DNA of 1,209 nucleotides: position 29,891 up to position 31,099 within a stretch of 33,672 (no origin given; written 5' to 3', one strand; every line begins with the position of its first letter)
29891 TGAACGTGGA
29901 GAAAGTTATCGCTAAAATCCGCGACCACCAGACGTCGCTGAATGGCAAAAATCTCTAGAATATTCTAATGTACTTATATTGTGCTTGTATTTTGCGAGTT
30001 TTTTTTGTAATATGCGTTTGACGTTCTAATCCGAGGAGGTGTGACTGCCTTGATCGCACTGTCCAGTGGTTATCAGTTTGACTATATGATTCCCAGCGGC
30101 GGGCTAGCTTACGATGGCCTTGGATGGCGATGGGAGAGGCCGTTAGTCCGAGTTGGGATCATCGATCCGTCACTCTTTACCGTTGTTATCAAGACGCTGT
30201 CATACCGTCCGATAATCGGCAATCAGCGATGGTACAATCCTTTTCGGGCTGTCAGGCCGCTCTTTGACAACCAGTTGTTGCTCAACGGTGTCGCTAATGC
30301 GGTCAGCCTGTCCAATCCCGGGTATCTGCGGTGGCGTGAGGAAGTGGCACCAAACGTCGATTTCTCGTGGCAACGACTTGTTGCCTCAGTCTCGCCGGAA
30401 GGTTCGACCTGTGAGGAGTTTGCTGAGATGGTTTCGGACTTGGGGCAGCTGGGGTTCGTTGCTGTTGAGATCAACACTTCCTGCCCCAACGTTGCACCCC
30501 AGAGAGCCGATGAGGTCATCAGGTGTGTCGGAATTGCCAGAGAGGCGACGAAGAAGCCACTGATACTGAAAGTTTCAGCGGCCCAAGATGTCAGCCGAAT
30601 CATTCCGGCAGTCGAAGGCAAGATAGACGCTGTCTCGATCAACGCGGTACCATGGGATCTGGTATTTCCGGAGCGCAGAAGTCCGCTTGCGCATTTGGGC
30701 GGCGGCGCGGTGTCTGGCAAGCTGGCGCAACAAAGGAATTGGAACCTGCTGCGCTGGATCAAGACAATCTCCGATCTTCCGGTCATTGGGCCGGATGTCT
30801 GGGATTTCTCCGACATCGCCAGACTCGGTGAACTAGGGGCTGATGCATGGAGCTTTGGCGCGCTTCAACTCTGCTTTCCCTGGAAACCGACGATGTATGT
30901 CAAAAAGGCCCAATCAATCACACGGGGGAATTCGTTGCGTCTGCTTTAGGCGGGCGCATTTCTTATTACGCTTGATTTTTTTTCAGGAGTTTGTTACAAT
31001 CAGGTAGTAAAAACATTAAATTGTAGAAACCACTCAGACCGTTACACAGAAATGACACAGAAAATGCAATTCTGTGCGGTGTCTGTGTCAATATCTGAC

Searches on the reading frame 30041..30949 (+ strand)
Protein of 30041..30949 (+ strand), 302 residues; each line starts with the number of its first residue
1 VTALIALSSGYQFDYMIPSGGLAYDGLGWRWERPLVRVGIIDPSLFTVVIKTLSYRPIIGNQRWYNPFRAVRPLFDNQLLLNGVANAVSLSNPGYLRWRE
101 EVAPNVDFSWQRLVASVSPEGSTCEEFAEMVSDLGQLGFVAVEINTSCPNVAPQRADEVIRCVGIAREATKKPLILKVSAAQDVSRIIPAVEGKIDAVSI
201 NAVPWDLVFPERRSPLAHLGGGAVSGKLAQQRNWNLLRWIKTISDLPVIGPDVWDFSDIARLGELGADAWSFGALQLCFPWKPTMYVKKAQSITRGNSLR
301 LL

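Call 31: search_protein_families(library=pfam, proteins=[window:30041-30949:+], max_evalue=0.01)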
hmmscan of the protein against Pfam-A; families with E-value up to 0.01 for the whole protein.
window:30041-30949:+ (302 aa): 1 family
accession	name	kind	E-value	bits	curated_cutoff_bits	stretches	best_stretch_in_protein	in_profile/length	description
PF01180.27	DHO_dh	-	1.8e-08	34.4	27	1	82-250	63-245/291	Dihydroorotate dehydrogenase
